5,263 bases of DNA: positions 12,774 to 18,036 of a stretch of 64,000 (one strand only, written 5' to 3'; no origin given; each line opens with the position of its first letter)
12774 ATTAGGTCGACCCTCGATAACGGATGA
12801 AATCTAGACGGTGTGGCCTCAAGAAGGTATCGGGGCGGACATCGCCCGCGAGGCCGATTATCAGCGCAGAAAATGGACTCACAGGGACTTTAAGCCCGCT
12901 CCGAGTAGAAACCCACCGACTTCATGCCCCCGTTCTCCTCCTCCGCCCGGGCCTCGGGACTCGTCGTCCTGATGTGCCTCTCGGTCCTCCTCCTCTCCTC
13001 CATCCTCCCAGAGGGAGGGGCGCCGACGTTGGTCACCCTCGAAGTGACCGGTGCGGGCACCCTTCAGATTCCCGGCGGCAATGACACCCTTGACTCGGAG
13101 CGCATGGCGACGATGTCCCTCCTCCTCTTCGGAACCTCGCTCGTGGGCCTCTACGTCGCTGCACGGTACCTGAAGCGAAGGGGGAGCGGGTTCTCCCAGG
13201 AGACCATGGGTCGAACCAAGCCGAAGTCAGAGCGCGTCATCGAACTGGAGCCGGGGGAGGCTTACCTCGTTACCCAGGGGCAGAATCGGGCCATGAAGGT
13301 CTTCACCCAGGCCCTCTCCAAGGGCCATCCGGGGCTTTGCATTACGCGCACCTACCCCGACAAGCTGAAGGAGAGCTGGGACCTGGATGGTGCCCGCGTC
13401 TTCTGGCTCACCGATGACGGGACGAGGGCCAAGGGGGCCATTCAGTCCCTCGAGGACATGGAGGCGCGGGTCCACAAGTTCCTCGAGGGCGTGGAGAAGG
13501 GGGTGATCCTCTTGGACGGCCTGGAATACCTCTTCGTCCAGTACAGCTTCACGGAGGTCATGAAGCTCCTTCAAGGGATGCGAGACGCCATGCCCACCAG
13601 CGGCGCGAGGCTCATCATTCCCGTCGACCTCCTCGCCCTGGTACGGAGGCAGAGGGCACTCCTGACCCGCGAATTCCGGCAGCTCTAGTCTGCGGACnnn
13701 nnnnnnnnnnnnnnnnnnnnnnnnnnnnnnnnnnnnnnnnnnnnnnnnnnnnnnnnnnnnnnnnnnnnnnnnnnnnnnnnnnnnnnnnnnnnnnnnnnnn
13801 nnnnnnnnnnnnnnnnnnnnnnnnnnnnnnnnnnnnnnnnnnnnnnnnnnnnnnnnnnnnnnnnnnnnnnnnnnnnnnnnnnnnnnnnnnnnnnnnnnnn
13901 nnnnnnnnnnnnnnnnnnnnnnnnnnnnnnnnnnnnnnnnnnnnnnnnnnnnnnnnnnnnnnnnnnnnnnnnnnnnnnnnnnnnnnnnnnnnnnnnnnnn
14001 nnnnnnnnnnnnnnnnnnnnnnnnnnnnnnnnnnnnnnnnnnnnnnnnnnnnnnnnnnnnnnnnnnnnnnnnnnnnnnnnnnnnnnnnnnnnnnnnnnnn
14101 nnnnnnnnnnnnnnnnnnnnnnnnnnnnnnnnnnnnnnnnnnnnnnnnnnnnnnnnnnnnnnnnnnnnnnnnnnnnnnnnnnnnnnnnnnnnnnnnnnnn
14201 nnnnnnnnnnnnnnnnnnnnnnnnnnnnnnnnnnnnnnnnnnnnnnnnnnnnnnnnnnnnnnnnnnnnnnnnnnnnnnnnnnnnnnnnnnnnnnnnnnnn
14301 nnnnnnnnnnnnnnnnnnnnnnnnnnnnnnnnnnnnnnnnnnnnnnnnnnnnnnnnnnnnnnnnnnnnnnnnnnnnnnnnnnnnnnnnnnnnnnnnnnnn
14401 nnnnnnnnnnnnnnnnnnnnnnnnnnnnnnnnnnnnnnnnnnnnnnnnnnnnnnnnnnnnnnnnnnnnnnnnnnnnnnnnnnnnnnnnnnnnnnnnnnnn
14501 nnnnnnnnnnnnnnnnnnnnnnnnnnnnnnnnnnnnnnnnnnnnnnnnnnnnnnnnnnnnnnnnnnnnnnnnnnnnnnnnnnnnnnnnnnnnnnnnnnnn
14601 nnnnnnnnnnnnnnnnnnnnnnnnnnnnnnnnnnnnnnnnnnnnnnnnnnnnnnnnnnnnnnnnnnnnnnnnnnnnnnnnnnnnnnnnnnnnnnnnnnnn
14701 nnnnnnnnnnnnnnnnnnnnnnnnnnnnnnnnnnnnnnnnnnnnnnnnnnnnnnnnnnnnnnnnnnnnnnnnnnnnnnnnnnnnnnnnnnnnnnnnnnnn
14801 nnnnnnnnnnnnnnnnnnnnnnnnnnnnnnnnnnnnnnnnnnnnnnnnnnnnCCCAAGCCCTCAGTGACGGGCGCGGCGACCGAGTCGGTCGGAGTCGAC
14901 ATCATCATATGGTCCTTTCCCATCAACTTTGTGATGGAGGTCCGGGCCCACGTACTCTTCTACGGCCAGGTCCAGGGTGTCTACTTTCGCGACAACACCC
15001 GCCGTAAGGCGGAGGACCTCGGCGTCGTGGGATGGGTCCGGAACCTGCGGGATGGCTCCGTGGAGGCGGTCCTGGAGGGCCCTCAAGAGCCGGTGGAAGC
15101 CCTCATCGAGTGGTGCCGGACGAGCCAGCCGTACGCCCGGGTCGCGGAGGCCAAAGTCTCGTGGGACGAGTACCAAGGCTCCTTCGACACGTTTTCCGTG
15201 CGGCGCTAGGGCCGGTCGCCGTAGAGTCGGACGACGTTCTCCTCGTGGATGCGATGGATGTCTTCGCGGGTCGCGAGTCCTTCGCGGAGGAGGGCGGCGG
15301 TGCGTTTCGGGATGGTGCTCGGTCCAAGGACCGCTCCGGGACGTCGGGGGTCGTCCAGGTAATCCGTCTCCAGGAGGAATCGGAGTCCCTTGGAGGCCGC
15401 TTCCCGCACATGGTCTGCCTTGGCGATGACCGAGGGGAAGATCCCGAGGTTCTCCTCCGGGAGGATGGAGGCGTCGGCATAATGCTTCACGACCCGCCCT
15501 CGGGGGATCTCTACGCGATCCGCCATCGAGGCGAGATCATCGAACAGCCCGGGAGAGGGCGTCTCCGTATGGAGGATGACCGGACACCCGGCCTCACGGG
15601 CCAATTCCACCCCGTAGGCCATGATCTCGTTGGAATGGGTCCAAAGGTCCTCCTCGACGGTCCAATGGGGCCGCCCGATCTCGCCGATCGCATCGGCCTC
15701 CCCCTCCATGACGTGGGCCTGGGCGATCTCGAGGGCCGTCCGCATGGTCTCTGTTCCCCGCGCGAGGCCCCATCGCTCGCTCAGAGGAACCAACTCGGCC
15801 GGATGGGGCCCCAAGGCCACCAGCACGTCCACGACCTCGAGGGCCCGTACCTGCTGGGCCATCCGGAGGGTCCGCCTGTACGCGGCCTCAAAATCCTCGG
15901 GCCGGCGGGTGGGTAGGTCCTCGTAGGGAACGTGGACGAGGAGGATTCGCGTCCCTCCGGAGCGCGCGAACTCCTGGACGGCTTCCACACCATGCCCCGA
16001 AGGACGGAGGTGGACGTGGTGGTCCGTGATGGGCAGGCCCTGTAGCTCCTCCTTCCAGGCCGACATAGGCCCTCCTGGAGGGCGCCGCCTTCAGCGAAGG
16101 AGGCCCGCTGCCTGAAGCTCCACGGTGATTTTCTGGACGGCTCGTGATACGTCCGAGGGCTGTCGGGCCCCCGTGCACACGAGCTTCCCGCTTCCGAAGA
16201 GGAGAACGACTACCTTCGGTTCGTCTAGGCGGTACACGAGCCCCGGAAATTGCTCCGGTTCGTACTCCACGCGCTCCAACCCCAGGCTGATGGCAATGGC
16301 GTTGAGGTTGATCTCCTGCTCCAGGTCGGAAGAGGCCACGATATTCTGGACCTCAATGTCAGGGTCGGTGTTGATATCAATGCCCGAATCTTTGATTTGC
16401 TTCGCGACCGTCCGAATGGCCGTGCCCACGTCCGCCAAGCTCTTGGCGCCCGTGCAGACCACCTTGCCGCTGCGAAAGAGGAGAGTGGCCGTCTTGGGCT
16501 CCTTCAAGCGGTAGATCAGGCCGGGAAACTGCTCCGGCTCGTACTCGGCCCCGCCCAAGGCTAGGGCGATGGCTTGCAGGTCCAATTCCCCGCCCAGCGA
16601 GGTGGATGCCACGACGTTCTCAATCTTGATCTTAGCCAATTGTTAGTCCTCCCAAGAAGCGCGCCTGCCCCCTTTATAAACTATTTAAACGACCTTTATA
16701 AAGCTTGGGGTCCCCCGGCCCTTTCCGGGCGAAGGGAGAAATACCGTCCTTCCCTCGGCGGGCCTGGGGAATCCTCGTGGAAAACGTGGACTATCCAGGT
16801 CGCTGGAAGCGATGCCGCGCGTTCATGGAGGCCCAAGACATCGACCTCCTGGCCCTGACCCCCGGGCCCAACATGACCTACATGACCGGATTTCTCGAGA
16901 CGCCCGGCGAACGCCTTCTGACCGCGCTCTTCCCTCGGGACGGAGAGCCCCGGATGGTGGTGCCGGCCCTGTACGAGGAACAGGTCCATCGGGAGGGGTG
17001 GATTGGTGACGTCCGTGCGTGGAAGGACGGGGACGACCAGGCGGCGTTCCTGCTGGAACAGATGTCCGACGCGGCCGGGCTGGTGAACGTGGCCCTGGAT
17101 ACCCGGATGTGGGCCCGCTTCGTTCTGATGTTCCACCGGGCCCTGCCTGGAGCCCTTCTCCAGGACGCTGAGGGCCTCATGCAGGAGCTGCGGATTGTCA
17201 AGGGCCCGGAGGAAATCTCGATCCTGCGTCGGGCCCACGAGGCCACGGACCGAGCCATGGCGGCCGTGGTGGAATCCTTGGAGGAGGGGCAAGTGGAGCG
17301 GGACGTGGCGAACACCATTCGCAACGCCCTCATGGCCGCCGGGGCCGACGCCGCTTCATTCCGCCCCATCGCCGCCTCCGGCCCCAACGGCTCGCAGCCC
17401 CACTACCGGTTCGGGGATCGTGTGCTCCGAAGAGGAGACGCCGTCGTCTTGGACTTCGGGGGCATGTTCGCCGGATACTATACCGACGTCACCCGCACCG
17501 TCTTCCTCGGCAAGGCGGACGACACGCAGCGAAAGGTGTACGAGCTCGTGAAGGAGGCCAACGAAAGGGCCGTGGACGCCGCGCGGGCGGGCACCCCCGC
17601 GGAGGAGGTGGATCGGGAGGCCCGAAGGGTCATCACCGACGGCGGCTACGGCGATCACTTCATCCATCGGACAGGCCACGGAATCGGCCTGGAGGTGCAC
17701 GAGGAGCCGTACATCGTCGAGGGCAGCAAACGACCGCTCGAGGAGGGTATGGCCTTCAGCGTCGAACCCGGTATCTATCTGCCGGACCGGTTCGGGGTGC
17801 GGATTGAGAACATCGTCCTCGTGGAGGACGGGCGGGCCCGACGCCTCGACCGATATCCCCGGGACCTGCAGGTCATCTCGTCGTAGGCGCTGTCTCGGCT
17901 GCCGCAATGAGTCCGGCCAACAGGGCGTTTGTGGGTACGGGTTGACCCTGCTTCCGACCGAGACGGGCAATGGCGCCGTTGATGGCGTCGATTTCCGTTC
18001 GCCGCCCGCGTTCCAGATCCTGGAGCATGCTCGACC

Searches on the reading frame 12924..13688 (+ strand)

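Call 26: search_protein_families(library=pfam, proteins=[window:12924-13688:+], max_evalue=0.001)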
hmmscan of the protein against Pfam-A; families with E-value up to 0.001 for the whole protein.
window:12924-13688:+ (254 aa): 1 family
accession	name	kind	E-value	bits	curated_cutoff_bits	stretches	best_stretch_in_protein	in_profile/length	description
PF05763.18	DUF835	-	2.5e-27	95.7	33.1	1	119-251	4-136/136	Protein of unknown function (DUF835)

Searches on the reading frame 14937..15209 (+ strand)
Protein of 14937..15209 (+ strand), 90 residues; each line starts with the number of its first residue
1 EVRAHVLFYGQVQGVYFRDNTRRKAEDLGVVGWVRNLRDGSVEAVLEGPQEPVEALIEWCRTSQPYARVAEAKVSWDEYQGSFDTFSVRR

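Call 26: search_protein_families(library=pfam, proteins=[window:14937-15209:+], max_evalue=0.001)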
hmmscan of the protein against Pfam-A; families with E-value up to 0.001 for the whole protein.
window:14937-15209:+ (90 aa): 1 family
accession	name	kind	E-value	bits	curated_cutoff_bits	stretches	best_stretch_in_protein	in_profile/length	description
PF00708.24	Acylphosphatase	-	6.5e-27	94.1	22.5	1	5-87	2-84/85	Acylphosphatase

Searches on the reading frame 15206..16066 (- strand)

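Call 26: search_protein_families(library=pfam, proteins=[window:15206-16066:-], max_evalue=0.001)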
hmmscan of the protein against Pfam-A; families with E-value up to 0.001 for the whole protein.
window:15206-16066:- (286 aa): 1 family
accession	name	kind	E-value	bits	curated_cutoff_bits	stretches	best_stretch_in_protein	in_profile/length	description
PF01026.27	TatD_DNase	-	5.5e-31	108.3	27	1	14-283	1-253/253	TatD related DNase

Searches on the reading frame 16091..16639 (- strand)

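Call 26: search_protein_families(library=pfam, proteins=[window:16091-16639:-], max_evalue=0.001)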
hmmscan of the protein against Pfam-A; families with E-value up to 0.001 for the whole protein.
window:16091-16639:- (182 aa): 1 family
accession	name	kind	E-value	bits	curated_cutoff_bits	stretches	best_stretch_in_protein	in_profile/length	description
PF00352.27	TBP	-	1.8e-63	210.8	22.9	2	94-176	1-83/85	Transcription factor TFIID (or TATA-binding protein, TBP)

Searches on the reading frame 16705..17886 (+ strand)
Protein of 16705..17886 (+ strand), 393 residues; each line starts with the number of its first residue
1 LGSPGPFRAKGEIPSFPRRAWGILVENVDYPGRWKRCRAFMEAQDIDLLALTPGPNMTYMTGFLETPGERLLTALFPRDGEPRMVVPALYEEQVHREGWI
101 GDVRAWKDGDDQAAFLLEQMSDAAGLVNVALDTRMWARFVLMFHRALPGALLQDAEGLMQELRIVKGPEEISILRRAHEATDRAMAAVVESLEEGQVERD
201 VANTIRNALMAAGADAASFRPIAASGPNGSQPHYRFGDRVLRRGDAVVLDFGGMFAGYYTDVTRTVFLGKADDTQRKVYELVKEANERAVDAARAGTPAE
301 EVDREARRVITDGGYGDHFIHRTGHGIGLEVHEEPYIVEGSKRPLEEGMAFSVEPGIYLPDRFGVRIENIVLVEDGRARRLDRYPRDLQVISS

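Call 26: search_protein_families(library=pfam, proteins=[window:16705-17886:+], max_evalue=0.001)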
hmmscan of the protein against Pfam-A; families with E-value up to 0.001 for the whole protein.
window:16705-17886:+ (393 aa): 2 families
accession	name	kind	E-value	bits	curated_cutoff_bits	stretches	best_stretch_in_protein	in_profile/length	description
PF00557.29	Peptidase_M24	-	1.2e-69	234.7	23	1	174-374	3-207/208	Metallopeptidase family M24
PF01321.24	Creatinase_N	-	1.1e-17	65.2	22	1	33-165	1-128/128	Creatinase/Prolidase N-terminal domain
